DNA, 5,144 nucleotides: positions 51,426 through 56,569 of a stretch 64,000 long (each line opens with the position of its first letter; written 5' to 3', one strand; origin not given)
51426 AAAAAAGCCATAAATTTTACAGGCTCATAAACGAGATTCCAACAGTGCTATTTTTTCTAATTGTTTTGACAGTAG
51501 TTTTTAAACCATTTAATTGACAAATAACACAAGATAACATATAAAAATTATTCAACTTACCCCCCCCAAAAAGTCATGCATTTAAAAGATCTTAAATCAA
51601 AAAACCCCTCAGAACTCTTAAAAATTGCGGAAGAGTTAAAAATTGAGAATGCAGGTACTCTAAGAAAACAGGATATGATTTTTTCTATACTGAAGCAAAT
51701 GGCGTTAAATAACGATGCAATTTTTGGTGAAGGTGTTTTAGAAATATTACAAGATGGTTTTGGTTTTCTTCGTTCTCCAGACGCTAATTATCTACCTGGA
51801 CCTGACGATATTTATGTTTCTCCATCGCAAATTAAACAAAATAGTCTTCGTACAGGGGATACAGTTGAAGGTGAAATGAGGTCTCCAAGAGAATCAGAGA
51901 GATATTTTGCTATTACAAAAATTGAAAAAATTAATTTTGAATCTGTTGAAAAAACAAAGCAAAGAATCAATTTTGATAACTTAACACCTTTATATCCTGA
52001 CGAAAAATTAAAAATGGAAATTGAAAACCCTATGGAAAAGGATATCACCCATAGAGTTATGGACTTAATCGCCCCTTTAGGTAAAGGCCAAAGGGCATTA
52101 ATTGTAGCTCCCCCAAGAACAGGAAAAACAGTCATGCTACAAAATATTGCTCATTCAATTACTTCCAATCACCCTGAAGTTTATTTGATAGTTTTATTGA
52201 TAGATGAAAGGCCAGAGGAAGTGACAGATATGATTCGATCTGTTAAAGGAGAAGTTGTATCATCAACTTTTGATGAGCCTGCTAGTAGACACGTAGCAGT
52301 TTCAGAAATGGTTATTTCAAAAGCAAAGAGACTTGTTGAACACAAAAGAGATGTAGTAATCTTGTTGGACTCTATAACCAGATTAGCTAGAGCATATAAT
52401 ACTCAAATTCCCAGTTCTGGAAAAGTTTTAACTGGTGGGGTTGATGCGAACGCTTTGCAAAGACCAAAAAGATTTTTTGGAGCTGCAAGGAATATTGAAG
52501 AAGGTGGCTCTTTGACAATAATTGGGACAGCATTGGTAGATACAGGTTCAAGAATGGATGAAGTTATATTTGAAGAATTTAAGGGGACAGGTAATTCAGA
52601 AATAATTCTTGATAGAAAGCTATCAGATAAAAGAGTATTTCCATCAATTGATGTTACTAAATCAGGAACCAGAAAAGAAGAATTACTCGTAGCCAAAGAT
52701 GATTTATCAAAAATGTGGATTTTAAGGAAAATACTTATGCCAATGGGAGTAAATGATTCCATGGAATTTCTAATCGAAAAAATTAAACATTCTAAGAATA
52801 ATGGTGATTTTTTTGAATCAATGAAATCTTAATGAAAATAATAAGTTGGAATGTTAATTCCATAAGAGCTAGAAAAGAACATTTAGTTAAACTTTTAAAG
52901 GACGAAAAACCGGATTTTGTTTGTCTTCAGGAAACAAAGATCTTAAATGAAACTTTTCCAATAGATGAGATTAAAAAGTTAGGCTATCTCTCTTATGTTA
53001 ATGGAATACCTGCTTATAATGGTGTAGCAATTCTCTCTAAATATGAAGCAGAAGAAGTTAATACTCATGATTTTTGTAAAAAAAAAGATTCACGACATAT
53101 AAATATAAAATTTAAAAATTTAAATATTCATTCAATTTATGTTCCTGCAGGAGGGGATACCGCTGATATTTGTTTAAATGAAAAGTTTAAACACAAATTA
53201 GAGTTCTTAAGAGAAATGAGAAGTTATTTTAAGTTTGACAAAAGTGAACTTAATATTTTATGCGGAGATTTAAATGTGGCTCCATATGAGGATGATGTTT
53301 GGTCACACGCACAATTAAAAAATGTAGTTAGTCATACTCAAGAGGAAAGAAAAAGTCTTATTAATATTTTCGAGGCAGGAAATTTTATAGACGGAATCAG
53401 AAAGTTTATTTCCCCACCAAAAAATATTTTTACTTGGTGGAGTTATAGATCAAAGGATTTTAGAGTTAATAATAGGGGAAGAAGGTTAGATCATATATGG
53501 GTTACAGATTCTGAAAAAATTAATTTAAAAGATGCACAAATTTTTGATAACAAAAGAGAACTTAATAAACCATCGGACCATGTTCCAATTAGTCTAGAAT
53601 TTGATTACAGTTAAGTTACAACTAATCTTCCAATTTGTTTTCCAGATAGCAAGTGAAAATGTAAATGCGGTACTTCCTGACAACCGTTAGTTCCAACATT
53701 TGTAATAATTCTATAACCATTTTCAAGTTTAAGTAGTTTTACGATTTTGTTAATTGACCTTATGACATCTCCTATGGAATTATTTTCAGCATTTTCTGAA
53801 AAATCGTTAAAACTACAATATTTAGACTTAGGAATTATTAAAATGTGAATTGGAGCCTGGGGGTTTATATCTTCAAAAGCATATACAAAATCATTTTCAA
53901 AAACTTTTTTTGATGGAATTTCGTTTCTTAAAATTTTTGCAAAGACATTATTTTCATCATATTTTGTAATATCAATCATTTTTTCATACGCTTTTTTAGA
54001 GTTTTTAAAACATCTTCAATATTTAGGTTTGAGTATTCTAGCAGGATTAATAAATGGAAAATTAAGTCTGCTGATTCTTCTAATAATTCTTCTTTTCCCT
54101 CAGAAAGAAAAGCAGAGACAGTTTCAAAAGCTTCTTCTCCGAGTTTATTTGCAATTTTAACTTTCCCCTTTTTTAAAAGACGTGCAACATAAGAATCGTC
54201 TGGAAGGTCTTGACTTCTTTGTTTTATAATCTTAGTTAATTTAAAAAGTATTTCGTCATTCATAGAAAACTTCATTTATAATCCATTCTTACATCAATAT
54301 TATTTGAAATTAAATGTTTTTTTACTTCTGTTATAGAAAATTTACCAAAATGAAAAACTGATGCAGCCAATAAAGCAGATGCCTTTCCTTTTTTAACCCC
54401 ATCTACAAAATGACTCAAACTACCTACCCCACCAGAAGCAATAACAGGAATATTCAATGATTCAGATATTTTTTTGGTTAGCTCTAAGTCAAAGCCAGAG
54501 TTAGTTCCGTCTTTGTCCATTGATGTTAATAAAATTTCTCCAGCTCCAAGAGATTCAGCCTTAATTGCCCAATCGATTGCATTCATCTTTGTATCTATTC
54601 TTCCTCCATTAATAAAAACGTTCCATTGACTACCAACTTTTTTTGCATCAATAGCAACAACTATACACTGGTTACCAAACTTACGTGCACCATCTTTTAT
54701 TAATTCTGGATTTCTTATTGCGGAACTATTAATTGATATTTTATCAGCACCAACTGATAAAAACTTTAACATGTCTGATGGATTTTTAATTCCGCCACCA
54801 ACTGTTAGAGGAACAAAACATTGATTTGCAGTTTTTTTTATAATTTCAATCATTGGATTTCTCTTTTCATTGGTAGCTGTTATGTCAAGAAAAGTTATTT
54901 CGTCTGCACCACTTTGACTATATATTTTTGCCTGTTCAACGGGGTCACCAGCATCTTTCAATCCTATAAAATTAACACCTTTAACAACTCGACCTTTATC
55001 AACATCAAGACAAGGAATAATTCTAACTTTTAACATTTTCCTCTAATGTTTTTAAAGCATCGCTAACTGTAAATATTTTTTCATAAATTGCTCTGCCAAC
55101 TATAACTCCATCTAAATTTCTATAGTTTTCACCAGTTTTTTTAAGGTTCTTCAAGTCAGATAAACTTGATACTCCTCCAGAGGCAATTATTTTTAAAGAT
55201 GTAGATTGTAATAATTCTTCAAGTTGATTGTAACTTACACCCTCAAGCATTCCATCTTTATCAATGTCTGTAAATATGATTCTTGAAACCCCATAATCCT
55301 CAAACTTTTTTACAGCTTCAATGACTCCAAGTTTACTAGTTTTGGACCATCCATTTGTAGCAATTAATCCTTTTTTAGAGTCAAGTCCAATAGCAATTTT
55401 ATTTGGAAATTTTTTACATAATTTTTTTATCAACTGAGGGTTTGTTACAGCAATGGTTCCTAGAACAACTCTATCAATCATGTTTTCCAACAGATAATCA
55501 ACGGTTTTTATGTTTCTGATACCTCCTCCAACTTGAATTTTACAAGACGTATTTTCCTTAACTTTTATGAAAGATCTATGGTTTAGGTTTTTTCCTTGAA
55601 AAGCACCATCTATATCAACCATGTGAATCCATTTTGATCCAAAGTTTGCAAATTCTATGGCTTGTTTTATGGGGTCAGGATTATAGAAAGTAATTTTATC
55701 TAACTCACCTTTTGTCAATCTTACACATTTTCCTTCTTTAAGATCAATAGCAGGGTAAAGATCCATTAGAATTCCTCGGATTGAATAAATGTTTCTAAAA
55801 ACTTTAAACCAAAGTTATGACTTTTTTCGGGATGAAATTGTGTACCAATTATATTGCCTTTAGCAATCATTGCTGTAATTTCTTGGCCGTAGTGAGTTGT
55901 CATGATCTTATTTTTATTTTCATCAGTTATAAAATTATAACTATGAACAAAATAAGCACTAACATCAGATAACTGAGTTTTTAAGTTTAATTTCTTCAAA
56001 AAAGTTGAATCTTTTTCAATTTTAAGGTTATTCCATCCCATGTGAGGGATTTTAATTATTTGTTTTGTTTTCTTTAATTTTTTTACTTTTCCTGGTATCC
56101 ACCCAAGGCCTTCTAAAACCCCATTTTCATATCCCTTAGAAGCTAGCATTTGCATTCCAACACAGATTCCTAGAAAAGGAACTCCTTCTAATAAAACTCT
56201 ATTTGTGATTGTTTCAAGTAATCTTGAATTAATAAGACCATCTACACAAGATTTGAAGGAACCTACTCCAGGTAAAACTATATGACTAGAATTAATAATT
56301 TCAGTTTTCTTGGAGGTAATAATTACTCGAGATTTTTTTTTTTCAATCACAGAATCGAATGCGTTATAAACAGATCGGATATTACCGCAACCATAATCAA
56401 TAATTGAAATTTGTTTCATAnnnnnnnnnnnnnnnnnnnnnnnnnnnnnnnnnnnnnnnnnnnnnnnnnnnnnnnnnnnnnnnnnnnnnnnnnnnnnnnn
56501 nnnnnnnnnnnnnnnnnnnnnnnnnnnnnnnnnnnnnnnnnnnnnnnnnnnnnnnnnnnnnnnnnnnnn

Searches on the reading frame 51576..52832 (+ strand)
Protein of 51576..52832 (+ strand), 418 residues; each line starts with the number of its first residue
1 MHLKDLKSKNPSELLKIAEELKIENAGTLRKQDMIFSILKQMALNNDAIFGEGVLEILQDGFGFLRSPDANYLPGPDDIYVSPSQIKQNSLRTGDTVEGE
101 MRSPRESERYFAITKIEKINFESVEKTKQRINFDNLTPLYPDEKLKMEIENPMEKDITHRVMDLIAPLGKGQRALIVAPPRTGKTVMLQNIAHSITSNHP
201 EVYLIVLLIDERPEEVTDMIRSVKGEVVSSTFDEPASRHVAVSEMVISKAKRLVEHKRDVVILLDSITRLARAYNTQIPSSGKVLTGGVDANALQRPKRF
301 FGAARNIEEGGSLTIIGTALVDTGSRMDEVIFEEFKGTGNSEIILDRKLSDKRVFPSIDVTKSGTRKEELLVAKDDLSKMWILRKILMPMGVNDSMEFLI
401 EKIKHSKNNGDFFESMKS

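Call 69: search_protein_families(library=pfam, proteins=[window:51576-52832:+], max_evalue=0.001)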
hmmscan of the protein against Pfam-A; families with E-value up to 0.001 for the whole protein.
window:51576-52832:+ (418 aa): 6 families
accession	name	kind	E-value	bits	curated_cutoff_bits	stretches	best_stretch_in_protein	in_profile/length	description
PF07497.18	Rho_RNA_bind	-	6.1e-32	109.7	27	1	52-125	2-73/73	Rho termination factor, RNA-binding domain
PF00006.31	ATP-synt_ab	-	6.7e-28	98.2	29.5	1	160-363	3-211/213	ATP synthase alpha/beta family, nucleotide-binding domain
PF07498.18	Rho_N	-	2.4e-17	63.1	24.9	1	5-46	1-42/43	Rho termination factor, N-terminal domain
PF13481.12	AAA_25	-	0.00019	21.6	27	1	161-266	22-151/195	AAA domain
PF08206.17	OB_RNB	-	0.0002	21.5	24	1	53-105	1-45/58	Ribonuclease B OB domain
PF22707.2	S1CSD-TOTE-2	-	0.00046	20.6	27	1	52-99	4-40/60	S1/CSD-like domain 2 of the TOTE conflict systems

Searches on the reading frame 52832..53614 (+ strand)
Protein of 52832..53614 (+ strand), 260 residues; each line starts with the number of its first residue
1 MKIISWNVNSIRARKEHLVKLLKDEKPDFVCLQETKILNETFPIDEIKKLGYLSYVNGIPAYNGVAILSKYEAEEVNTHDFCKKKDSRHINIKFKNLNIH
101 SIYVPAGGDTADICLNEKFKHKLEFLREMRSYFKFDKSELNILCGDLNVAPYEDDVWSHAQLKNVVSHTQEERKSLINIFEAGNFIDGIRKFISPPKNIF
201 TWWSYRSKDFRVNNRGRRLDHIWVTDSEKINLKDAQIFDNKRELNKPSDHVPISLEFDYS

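Call 72: search_protein_families(library=pfam, proteins=[window:52832-53614:+], max_evalue=0.0001)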
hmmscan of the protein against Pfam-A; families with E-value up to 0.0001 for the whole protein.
window:52832-53614:+ (260 aa): 1 family
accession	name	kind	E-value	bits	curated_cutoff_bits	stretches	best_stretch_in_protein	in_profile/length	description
PF03372.29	Exo_endo_phos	-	7.8e-23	81.8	24.5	1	4-250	1-225/225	Endonuclease/Exonuclease/phosphatase family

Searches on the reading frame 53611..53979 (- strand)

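Call 68: search_protein_families(library=pfam, proteins=[window:53611-53979:-], max_evalue=0.001)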
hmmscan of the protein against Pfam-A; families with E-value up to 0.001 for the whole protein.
window:53611-53979:- (122 aa): 2 families
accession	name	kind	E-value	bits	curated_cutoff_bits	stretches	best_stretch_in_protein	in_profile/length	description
PF01230.28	HIT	-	2.1e-25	89.6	21.5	1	19-115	2-97/98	HIT domain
PF11969.13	DcpS_C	-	4.5e-16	59.8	24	1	11-112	2-101/114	Scavenger mRNA decapping enzyme C-term binding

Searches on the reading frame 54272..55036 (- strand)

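Call 73: search_protein_families(library=pfam, proteins=[window:54272-55036:-], max_evalue=0.0001)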
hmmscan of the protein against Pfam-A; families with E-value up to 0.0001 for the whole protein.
window:54272-55036:- (254 aa): 4 families
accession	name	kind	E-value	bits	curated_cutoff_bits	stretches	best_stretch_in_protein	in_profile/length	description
PF00977.27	His_biosynth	-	4.3e-84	281.9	23.6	1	5-233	1-227/228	Histidine biosynthesis protein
PF02581.23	TMP-TENI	-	1.3e-07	31.7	27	0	159-205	115-159/180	Thiamine monophosphate synthase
PF05690.20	ThiG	-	3.1e-06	27.2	23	0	65-107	166-208/247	Thiazole biosynthesis protein ThiG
PF01207.24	Dus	-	3.4e-06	26.8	20.4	0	32-118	140-228/311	Dihydrouridine synthase (Dus)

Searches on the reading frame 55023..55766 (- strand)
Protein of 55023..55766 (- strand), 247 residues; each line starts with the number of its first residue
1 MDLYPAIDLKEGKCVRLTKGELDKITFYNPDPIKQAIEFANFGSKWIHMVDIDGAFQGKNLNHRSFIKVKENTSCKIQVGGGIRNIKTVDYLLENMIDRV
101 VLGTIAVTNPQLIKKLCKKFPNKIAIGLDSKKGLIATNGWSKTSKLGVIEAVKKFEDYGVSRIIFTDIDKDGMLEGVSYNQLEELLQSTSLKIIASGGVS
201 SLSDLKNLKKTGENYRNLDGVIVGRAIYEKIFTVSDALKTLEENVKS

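Call 73: search_protein_families(library=pfam, proteins=[window:55023-55766:-], max_evalue=0.0001)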
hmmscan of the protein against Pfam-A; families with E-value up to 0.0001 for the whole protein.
window:55023-55766:- (247 aa): 2 families
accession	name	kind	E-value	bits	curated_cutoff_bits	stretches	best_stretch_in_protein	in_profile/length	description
PF00977.27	His_biosynth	-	1.1e-74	251.2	23.6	1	3-232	2-227/228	Histidine biosynthesis protein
PF01207.24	Dus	-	4.1e-06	26.6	20.4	0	148-230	140-220/311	Dihydrouridine synthase (Dus)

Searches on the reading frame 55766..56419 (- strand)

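Call 73: search_protein_families(library=pfam, proteins=[window:55766-56419:-], max_evalue=0.0001)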
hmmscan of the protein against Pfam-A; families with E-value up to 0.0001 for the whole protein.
window:55766-56419:- (217 aa): 4 families
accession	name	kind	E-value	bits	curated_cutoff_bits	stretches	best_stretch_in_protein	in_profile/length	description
PF00117.34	GATase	-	2.5e-19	70.2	22.8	1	7-208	3-183/190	Glutamine amidotransferase class-I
PF07685.20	GATase_3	-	1.7e-08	34.8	27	1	16-196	11-188/196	CobB/CobQ-like glutamine amidotransferase domain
PF01174.25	SNO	-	2.3e-06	28.1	27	1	41-213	31-184/188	SNO glutamine amidotransferase family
PF07722.19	Peptidase_C26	-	5e-05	23.6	20.5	1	72-198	98-219/219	Peptidase C26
